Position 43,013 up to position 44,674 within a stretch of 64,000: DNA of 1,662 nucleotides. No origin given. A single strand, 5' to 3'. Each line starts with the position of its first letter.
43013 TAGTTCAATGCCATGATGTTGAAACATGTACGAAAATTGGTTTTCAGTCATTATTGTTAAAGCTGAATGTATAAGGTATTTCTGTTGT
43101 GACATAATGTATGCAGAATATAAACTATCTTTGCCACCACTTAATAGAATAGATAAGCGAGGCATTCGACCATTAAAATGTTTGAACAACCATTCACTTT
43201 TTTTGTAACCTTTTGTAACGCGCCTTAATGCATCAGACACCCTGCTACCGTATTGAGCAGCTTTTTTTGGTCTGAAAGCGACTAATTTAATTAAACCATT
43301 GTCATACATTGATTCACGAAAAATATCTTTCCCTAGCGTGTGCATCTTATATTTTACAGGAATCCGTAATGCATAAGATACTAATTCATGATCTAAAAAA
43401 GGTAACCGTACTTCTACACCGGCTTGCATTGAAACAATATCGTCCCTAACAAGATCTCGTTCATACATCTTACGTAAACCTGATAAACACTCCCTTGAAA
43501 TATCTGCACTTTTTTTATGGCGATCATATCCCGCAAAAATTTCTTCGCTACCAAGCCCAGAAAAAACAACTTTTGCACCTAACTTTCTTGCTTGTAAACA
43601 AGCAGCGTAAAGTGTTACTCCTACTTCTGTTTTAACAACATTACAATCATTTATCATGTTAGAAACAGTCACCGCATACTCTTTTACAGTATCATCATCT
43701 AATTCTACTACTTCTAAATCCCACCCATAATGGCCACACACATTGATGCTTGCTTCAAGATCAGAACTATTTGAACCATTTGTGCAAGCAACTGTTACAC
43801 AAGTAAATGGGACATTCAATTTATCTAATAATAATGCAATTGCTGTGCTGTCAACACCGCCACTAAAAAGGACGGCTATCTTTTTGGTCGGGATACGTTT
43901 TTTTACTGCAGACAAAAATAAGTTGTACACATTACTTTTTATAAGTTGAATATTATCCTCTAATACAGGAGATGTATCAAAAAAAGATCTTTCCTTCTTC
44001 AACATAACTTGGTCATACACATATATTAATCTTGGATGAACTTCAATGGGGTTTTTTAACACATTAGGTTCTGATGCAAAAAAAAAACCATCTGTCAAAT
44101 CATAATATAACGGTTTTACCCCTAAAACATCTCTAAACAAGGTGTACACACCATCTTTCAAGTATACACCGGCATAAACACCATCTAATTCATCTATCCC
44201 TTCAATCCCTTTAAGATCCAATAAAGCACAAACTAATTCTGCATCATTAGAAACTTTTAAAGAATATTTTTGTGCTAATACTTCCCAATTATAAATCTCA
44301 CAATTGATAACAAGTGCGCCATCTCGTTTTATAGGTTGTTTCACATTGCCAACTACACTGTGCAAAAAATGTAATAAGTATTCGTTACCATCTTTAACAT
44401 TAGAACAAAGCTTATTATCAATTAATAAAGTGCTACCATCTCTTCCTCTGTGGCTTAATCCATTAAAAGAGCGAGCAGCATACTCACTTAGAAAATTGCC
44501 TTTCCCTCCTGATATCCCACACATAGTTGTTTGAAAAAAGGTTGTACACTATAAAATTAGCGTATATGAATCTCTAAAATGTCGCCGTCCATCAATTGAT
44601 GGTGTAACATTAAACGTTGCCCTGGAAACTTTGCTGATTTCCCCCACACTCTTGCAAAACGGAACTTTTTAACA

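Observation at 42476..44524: Asparagine-synthetase-like amidotransferase fused to a Dph6-type diphthine-ammonia ligase domain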

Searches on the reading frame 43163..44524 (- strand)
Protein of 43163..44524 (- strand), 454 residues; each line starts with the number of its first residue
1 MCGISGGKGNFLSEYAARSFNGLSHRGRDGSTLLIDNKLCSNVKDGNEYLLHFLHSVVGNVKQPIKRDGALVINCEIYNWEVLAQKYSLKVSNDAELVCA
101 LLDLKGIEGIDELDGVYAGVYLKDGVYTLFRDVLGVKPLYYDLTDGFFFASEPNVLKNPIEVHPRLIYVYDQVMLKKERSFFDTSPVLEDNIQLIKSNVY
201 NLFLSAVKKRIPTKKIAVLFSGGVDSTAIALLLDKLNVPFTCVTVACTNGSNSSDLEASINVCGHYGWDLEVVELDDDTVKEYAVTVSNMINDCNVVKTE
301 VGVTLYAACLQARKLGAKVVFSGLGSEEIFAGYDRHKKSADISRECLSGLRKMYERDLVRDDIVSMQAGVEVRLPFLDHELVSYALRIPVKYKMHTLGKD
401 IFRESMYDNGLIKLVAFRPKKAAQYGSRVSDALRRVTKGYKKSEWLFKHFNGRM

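Call 48: search_protein_representatives(protein=window:43163-44524:-)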
Query: 454 residues. Proteins with E-value up to 0.001 (for the whole library): 25524; up to 1e-10: 7748; up to 1e-30: 275. The best 150 are listed.
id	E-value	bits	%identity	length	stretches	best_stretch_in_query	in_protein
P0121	7.1e-98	345.3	46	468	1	16-440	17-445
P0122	1.2e-87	311.6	44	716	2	46-441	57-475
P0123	6.5e-87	309.2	44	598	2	50-443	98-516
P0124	3.8e-86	306.6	44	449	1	43-445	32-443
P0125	8.8e-85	302.1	44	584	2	43-444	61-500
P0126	2.0e-83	297.7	45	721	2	1-343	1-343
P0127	5.5e-83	296.2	42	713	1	47-441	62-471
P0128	5.0e-82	293.1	43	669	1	1-445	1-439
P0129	8.7e-82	292.3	39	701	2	15-448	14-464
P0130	2.7e-80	287.3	48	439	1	22-395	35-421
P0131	6.1e-80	286.2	44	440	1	1-439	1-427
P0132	8.1e-80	285.8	49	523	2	226-438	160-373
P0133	8.8e-80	285.7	41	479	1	1-439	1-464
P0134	2.6e-79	284.1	44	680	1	47-447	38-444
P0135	8.0e-79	282.5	44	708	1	37-444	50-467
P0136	2.8e-78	280.7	40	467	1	1-441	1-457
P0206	1.4e-53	199.3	43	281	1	185-443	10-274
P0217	6.9e-49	183.8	42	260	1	196-448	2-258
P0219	8.5e-49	183.6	38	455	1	1-442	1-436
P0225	8.1e-48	180.3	42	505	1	193-448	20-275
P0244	4.1e-43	164.8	43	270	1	198-446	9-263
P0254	1.3e-41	159.8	33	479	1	1-446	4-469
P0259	4.9e-41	158.0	41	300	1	203-441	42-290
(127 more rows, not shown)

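Call 50: find_encoding_contigs(protein=P0133, flank=8000, max_places=4)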
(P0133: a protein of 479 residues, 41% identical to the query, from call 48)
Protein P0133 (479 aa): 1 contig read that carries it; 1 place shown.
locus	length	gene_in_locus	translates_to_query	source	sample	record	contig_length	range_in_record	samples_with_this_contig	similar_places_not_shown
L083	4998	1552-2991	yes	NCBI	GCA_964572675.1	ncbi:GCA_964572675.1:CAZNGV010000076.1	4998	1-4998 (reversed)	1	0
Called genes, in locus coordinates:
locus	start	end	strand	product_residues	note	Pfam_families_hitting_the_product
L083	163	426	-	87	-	-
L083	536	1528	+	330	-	-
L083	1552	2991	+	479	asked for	PF13522:GATase_6, PF13537:GATase_7, PF00733:Asn_synthase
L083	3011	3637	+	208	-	PF05552:MS_channel_1st_1 (weak), PF00924:MS_channel_2nd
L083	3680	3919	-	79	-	PF03685:UPF0147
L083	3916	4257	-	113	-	PF01920:Prefoldin_2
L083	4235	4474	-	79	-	PF09341:Pcc1 (weak)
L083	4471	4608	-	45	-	-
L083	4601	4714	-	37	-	-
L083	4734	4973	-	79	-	PF01780:Ribosomal_L37ae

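Call 51: find_encoding_contigs(protein=P0259, flank=8000, max_places=4)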
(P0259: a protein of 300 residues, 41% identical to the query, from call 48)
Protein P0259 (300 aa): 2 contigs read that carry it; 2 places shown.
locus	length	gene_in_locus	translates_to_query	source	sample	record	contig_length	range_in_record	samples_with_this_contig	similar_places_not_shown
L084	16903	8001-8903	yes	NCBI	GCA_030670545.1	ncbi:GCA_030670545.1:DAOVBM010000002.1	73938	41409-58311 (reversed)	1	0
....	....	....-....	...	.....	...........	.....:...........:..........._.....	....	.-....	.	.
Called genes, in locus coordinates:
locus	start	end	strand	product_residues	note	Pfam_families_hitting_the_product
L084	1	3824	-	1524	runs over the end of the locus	-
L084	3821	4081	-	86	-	PF09339:HTH_IclR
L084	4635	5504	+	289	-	-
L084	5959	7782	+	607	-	PF01935:DUF87, PF05872:HerA_C (faint)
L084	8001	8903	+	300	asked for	PF00733:Asn_synthase, PF24167:DUF7411 (weak), PF00733:Asn_synthase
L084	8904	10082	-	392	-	PF03193:RsgA_GTPase (faint), PF01926:MMR_HSR1, PF02421:FeoB_N, PF16897:MMR_HSR1_Xtn, PF02824:TGS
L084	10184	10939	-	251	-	PF08538:DUF1749 (faint), PF20434:BD-FAE (faint), PF00561:Abhydrolase_1 (faint), PF12146:Hydrolase_4, PF12697:Abhydrolase_6 (weak), PF20408:Abhydrolase_11 (faint), PF00326:Peptidase_S9 (weak)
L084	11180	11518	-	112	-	-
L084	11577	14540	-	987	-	-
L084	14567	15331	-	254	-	-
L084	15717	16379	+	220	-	PF01351:RNase_HII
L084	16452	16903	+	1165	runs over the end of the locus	PF02463:SMC_N, PF13304:AAA_21 (faint), PF13476:AAA_23, PF06470:SMC_hinge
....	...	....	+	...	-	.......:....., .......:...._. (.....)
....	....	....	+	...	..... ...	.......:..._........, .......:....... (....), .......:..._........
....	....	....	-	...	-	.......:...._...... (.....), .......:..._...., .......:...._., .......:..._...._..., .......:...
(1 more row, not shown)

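Call 59: find_encoding_contigs(protein=P0225, flank=6000, max_places=3)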
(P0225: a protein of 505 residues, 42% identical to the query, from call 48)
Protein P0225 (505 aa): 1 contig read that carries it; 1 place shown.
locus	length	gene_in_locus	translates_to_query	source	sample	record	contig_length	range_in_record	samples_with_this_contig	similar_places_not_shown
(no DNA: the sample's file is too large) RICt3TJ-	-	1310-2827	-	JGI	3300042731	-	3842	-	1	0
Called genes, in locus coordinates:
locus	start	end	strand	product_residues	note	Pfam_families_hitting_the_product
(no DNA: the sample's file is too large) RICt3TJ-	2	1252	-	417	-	?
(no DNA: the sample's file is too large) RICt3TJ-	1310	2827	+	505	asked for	PF00733:Asn_synthase, PF24167:DUF7411 (faint), PF00733:Asn_synthase, PF01902:Diphthami_syn_2_N, PF28410:Diphthami_syn_2_C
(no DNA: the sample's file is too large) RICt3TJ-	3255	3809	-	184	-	PF00515:TPR_1 (faint), PF07719:TPR_2 (faint)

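Call 60: find_encoding_contigs(protein=P0206, flank=6000, max_places=3)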
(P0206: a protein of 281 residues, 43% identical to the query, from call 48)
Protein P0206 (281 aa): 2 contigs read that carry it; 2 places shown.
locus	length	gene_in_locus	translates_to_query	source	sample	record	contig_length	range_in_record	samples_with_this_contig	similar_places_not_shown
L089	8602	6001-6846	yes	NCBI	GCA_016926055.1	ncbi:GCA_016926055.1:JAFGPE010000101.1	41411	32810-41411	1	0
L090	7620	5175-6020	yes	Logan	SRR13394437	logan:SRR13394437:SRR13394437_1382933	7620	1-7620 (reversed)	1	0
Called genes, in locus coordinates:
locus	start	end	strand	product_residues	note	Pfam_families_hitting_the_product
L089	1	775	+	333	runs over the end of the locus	PF09445:Methyltransf_15, PF13649:Methyltransf_25 (weak), PF13847:Methyltransf_31 (weak)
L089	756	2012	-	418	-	PF01136:Peptidase_U32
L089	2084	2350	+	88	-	PF01022:HTH_5, PF12840:HTH_20 (weak)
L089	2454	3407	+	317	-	PF03773:ArsP_1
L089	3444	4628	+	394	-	PF01702:TGT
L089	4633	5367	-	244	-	-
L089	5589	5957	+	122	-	PF00072:Response_reg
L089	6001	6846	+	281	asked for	PF00733:Asn_synthase, PF02540:NAD_synthase (faint), PF24167:DUF7411 (faint), PF00733:Asn_synthase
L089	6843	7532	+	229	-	PF01902:Diphthami_syn_2_N, PF28410:Diphthami_syn_2_C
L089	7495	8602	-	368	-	?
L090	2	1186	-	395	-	?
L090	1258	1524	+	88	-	PF01022:HTH_5, PF12840:HTH_20 (weak)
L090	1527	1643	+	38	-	-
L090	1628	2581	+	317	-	PF03773:ArsP_1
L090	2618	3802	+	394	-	PF01702:TGT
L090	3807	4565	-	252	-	-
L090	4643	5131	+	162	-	PF00072:Response_reg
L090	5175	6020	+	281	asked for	PF00733:Asn_synthase, PF02540:NAD_synthase (faint), PF24167:DUF7411 (faint), PF00733:Asn_synthase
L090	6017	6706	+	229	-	PF01902:Diphthami_syn_2_N, PF28410:Diphthami_syn_2_C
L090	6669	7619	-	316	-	?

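Call 63: list_cluster_members(proteins=[P0206, P0259, P0133, P0225, P0136, P0244, P0219, P0254, P0001, P0217])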
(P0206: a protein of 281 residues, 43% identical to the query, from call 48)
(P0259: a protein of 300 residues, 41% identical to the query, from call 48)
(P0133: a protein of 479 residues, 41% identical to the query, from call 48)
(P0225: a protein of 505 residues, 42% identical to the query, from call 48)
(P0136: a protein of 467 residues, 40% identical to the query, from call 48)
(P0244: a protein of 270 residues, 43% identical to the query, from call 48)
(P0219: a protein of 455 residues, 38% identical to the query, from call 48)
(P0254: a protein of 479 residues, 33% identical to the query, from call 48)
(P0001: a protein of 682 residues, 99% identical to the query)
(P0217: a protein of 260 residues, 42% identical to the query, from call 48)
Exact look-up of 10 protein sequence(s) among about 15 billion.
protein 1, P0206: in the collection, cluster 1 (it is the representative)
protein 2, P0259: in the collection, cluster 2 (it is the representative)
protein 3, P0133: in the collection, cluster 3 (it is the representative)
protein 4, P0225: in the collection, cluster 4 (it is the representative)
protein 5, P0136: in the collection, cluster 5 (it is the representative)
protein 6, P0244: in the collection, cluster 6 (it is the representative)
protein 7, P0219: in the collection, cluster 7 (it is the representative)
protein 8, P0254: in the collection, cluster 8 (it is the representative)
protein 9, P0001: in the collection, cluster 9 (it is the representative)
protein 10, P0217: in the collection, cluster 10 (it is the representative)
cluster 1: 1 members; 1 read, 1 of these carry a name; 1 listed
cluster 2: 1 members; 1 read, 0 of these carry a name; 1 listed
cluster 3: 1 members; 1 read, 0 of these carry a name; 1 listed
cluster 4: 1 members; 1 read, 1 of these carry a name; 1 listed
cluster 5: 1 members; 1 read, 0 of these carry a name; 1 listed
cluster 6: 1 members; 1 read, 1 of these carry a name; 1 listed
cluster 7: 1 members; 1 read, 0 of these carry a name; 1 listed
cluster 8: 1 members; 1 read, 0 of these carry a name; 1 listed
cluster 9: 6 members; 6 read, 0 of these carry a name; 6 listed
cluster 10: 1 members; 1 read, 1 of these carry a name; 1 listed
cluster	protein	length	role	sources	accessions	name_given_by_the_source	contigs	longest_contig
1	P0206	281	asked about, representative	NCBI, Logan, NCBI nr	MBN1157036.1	asparagine synthase [Candidatus Woesearchaeota archaeon]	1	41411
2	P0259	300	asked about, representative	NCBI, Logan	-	-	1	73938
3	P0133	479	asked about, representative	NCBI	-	-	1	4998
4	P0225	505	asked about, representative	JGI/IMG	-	asparagine synthase (glutamine-hydrolysing)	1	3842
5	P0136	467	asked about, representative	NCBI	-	-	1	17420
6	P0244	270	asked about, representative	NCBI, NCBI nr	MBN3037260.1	MAG: asparagine synthase C-terminal domain-containing protein [Candidatus Diapherotrites ... | asparagine synthase C-terminal domain-containing protein [Candidatus Diapherotrites ...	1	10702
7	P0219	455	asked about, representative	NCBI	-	-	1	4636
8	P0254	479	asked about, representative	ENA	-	-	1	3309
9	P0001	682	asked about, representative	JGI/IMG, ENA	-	-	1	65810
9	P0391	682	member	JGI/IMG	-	-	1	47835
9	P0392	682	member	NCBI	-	-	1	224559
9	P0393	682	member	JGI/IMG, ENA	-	-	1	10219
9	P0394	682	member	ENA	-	-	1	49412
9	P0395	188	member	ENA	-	-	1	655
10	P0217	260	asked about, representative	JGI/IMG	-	asparagine synthase (glutamine-hydrolysing)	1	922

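Call 64: find_encoding_contigs(protein=P0244, flank=6000, max_places=2)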
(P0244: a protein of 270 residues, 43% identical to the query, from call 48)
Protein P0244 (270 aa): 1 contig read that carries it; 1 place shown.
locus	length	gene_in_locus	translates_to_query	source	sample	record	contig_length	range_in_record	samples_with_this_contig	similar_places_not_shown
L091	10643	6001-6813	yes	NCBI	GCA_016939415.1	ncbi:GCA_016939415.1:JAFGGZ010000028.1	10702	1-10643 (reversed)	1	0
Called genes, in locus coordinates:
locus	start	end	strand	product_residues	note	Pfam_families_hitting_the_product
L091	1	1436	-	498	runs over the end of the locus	PF01411:tRNA-synt_2c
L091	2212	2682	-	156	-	PF01978:TrmB (weak), PF13404:HTH_AsnC-type, PF13412:HTH_24, PF01037:AsnC_trans_reg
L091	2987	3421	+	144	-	-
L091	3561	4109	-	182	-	PF14333:DUF4389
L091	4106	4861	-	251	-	PF03372:Exo_endo_phos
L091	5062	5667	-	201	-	PF08241:Methyltransf_11 (weak), PF13649:Methyltransf_25 (weak), PF13847:Methyltransf_31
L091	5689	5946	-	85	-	-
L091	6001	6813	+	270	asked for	PF00733:Asn_synthase, PF24167:DUF7411 (weak), PF00733:Asn_synthase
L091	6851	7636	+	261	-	PF03130:HEAT_PBS (faint), PF13646:HEAT_2 (weak)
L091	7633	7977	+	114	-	-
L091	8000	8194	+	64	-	-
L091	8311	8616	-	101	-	-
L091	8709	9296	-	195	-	-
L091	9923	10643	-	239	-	?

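Call 65: find_encoding_contigs(protein=P0136, flank=6000, max_places=2)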
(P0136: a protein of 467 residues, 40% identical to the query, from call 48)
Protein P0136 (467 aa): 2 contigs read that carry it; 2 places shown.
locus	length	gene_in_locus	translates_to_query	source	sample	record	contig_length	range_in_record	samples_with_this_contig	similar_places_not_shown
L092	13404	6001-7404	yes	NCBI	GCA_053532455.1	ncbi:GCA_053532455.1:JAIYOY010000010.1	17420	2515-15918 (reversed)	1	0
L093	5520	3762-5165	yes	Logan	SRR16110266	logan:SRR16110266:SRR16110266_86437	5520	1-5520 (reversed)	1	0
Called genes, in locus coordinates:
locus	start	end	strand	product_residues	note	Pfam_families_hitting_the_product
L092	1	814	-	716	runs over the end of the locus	PF02878:PGM_PMM_I, PF02879:PGM_PMM_II, PF02880:PGM_PMM_III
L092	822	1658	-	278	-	PF00483:NTP_transferase, PF12804:NTP_transf_3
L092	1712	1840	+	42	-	-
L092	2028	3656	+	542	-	PF00118:Cpn60_TCP1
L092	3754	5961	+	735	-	PF14734:DUF4469 (faint), PF19077:Big_13 (faint), PF15418:DUF4625 (faint), PF01835:MG2 (weak)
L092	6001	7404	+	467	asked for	PF13522:GATase_6, PF13537:GATase_7, PF00733:Asn_synthase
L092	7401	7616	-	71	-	PF13275:S4_2, PF01479:S4 (weak)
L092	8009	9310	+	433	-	PF00152:tRNA-synt_2 (faint), PF01409:tRNA-synt_2d (faint), PF13393:tRNA-synt_His, PF03129:HGTP_anticodon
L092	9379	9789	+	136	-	PF00571:CBS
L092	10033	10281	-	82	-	-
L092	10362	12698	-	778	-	PF03104:DNA_pol_B_exo1, PF00136:DNA_pol_B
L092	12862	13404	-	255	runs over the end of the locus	PF13482:RNase_H_2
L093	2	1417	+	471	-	?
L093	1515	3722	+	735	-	PF15418:DUF4625 (faint), PF01835:MG2 (weak)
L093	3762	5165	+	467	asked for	PF13522:GATase_6, PF13537:GATase_7, PF00733:Asn_synthase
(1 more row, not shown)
